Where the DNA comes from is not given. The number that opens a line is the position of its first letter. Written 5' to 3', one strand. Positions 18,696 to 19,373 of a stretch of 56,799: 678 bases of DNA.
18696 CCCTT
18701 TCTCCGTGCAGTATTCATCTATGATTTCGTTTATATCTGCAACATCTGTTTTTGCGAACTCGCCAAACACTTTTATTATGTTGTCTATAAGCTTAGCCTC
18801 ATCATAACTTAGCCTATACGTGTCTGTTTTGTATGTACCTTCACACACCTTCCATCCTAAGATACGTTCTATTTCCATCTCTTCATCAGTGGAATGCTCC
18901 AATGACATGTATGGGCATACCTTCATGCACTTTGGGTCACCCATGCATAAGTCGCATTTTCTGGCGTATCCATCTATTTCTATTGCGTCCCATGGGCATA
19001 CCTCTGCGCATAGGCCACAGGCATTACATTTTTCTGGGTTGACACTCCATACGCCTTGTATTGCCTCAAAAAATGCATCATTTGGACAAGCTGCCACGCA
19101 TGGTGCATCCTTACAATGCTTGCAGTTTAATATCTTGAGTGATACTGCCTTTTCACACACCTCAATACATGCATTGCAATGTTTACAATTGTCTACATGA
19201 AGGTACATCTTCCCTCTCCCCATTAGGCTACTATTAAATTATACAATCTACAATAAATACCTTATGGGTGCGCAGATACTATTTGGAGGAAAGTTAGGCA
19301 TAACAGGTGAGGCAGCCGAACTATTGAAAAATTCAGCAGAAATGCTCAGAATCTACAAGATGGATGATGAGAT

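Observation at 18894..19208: Sixteen-cysteine poly-[4Fe-4S] module fused to the N-terminus of a type IV filament ATPase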

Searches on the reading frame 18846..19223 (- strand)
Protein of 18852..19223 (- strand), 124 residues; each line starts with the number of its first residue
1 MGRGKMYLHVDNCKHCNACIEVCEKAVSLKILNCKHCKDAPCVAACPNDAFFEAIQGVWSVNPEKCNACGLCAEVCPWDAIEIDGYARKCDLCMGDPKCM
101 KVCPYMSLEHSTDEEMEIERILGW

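Call 25: search_solved_structures(query=window:18852-19223:-, max_evalue=1, show_alignments=3)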
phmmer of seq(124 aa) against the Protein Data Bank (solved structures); distinct sequences matched with E-value up to 1: 169 (the best 60 are shown).
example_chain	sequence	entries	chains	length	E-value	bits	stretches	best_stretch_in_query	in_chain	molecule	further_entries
9sw6_G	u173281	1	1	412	2e-27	99.2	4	31-86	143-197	Polyferredoxin protein MvhB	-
5t5i_F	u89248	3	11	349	1.8e-16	63.7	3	55-85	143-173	Tungsten formylmethanofuran dehydrogenase subunit fwdF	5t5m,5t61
9sw6_H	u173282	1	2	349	2.9e-16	63.1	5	55-85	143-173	Tungsten formylmethanofuran dehydrogenase, subunit F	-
9sfi_T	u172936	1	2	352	4e-15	59.3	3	8-84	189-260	4Fe-4S ferredoxin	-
9sfi_O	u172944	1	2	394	1.3e-14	57.7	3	9-105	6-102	Ferredoxin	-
6x6u_B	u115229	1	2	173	1e-12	51.6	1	33-104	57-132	Oxidoreductase, Fe-S subunit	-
2vpw_B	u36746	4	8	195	1.5e-12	51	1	28-105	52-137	NRFC PROTEIN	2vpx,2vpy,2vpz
6x1o_B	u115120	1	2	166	3.9e-12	49.7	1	33-104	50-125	Oxidoreductase, Fe-S subunit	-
8c0z_C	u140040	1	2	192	6.2e-12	49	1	33-114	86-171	Iron-sulfur cluster-binding protein potential subunit of aldehyde oxidoreductase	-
9mqx_E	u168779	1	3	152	4.1e-11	46.4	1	31-115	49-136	Fe-S-cluster-containing hydrogenase subunit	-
7np8_A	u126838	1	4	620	4.2e-11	46.3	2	55-109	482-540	Coenzyme F420-dependent sulfite reductase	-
7bkb_K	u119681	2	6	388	8e-11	45.4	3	63-84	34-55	Formylmethanofuran dehydrogenase, subunit F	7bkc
7npa_A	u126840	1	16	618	1.4e-09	41.4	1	55-106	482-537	Coenzyme F420-dependent sulfite reductase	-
7z0s_B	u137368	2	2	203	5.9e-09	39.4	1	34-92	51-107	Formate hydrogenlyase subunit 2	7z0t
9vap_B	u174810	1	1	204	9e-09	38.8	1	32-97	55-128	4Fe-4S dicluster domain-containing protein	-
7qv7_B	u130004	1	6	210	1.2e-07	35.1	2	32-83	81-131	Hydrogen dependent carbon dioxide reductase subunit HycB4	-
7qv7_A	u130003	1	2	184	8.5e-06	29.1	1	31-83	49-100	Hydrogen dependent carbon dioxide reductase subunit HycB3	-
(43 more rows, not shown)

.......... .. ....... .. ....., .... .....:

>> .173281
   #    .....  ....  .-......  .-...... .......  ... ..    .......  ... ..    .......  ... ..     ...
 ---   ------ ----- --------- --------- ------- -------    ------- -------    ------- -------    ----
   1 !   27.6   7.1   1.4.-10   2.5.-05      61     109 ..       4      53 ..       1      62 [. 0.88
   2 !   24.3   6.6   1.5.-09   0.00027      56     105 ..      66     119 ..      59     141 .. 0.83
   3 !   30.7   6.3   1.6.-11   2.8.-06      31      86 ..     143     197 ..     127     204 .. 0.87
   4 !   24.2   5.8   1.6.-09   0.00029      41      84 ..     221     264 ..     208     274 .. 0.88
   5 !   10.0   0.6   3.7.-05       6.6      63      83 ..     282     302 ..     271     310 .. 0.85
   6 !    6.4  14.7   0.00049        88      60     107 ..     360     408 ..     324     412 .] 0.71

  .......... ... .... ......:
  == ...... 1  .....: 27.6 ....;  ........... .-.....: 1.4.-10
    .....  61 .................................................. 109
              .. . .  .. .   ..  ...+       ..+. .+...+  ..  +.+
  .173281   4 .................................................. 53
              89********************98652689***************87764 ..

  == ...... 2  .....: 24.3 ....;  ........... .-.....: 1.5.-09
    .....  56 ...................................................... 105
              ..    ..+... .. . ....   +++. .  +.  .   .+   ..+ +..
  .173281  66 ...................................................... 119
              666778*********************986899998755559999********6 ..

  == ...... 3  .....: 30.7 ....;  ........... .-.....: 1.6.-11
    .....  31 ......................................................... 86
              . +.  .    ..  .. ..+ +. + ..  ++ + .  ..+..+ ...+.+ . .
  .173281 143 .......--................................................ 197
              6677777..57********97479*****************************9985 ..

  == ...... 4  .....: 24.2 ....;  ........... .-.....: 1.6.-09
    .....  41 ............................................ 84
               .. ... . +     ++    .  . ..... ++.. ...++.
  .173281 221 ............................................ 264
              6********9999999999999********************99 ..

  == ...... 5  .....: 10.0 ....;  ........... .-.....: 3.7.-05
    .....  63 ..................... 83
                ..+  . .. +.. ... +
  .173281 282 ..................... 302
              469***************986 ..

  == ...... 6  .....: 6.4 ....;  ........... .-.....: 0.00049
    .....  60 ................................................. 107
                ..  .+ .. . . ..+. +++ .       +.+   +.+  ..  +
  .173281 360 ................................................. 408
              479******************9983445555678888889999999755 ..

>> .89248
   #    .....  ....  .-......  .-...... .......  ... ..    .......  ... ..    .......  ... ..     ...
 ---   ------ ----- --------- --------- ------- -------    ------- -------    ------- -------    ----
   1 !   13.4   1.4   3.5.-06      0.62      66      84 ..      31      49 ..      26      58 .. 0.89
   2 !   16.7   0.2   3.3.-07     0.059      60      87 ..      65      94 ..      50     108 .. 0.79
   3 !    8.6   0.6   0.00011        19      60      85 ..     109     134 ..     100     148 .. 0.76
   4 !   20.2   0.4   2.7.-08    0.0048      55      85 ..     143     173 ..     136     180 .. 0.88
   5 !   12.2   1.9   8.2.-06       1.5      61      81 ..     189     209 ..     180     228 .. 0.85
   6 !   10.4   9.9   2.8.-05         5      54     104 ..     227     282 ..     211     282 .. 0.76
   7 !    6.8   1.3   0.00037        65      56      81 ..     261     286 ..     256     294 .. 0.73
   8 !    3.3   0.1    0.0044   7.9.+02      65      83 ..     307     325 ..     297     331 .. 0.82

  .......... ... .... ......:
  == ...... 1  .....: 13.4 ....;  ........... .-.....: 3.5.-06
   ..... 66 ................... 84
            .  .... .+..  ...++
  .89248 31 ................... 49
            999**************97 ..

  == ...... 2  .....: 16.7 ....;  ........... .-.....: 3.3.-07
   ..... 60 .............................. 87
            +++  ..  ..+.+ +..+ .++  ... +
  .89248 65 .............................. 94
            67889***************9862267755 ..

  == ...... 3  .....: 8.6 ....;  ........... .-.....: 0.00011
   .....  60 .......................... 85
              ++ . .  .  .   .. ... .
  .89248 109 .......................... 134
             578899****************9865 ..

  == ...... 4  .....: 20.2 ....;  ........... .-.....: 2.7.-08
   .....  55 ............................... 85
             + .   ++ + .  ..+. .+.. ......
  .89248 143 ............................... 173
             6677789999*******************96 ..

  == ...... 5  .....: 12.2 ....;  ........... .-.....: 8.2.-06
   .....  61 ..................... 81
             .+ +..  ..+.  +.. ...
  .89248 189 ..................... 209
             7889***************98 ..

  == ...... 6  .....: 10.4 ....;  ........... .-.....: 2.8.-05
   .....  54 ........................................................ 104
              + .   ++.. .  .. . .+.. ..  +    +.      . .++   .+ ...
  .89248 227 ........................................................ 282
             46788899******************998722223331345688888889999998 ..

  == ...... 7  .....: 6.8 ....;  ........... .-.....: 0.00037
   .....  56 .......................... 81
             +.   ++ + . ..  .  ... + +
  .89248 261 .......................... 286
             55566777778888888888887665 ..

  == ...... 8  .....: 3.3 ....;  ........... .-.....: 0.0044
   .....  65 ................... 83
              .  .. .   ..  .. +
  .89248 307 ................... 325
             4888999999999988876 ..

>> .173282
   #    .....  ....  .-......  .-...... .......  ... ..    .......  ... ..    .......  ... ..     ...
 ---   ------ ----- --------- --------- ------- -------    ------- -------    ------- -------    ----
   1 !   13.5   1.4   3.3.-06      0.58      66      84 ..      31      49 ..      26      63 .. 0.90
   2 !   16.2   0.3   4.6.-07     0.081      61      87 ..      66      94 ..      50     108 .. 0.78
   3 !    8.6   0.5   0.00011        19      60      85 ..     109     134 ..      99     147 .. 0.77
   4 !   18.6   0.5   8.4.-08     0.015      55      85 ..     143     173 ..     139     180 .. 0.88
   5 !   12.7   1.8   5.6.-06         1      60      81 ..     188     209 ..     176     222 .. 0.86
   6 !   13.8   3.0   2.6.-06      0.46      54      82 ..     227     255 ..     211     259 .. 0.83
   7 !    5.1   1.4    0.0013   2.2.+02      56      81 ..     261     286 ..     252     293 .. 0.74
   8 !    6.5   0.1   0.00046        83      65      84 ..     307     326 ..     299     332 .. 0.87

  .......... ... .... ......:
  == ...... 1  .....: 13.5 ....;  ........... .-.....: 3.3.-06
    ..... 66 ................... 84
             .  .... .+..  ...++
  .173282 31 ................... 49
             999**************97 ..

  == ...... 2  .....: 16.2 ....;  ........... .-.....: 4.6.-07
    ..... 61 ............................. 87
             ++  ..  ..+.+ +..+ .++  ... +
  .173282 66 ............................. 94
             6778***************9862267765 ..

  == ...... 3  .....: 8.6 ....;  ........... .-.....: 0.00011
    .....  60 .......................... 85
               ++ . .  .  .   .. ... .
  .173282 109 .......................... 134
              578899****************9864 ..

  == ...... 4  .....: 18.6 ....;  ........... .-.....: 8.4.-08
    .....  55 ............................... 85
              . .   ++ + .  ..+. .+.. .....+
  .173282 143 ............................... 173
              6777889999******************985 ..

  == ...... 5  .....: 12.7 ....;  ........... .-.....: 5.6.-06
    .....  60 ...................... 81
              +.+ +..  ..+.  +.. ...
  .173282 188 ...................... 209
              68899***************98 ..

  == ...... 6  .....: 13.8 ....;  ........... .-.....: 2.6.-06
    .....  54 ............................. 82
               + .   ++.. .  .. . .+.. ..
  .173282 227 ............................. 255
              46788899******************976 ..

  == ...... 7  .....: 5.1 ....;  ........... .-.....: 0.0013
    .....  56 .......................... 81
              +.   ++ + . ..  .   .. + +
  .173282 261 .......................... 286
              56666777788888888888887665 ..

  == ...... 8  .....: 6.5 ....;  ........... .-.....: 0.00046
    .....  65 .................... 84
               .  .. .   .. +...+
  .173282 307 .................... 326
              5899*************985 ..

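Call 40: predict_structure(alignment_id=A2)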
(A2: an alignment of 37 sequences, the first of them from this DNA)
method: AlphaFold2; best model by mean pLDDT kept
length: 126 residues; sequences in the alignment: 37
mean_pLDDT: 91.3   pTM: 0.77
mean pLDDT of the five models: 91.3, 90.8, 90.5, 89.9, 88.5
residues with pLDDT >= 90: 99; 70-90: 19; 50-70: 8; < 50: 0
segments of 3 or more residues with pLDDT < 50: none
pLDDT, mean of each block of 10 residues (from residue 1): 81 94 96 93 98 94 98 97 97 94 93 73 71
secondary structure, 60 per line:
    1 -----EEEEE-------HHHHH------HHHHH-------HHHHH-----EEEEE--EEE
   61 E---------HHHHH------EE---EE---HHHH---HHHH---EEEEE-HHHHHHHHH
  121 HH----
elements in order: E6-10 H18-22 H29-33 H41-45 E51-55 E58-61 H71-75 H92-95 H99-102 E106-110 H112-122

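Call 45: fold_search(model_id=the predicted structure, library=pdb)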
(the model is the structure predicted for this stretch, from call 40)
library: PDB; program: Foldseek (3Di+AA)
matches with E <= 10: 107; with E <= 0.001: 23
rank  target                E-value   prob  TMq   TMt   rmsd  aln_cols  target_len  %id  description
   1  6x1o_B                2.0e-08  1.00  0.72  0.56   9.3       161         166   25  WOR5 from Pyrococcus furiosus, as crystallized (released 2021-11-24)
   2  6x6u_B                5.8e-08  1.00  0.71  0.55   3.3       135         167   29  WOR5 from Pyrococcus furiosus, taurine-bound (released 2021-12-15)
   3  9mqx_E                1.6e-07  1.00  0.69  0.58   5.6       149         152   22  Electron-bifurcating Tungstopyranopterin-containing aldehyde oxidoreductase with NADH (released 2025-07-16)
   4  9mqx_G                2.0e-07  1.00  0.68  0.59   5.5       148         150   22  Electron-bifurcating Tungstopyranopterin-containing aldehyde oxidoreductase with NADH (released 2025-07-16)
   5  8c0z_C                6.2e-07  1.00  0.69  0.57   5.1       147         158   26  CryoEM structure of a tungsten-containing aldehyde oxidoreductase from Aromatoleum aromaticum (released 2023-05-31)
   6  2vpw_B                7.6e-07  1.00  0.65  0.46   5.0       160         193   27  Polysulfide reductase with bound menaquinone (released 2008-06-10)
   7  2ivf_B                7.1e-06  1.00  0.55  0.22   2.5        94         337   29  Ethylbenzene dehydrogenase from Aromatoleum aromaticum (released 2006-09-14)
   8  7qv7_B                2.8e-05  1.00  0.65  0.47   6.3       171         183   24  Cryo-EM structure of Hydrogen-dependent CO2 reductase. (released 2022-07-06)
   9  4v4c_B                3.9e-05  1.00  0.66  0.34   5.9       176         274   22  Crystal Structure of Pyrogallol-Phloroglucinol Transhydroxylase from Pelobacter acidigallici (released 2014-07-09)
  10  7qv7_A                4.4e-05  1.00  0.69  0.52   6.6       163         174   21  Cryo-EM structure of Hydrogen-dependent CO2 reductase. (released 2022-07-06)
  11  6cz7_B                6.2e-05  1.00  0.65  0.38   5.2       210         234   17  The arsenate respiratory reductase (Arr) complex from Shewanella sp. ANA-3 (released 2018-08-15)
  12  1q16_B                9.2e-05  1.00  0.51  0.14   2.1        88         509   25  Crystal structure of Nitrate Reductase A, NarGHI, from Escherichia coli (released 2003-10-07)
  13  7z0s_B                9.8e-05  1.00  0.65  0.49   4.0       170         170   24  Structure of the Escherichia coli formate hydrogenlyase complex (anaerobic preparation, without formate dehydrogenase  (released 2022-09-28)
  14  3egw_B                9.8e-05  1.00  0.51  0.14   2.1        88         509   25  The crystal structure of the NarGHI mutant NarH - C16A (released 2010-03-02)
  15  4ydd_B                9.8e-05  1.00  0.53  0.22   2.6        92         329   25  Crystal structure of the perchlorate reductase PcrAB from Azospira suillum PS (released 2016-03-09)
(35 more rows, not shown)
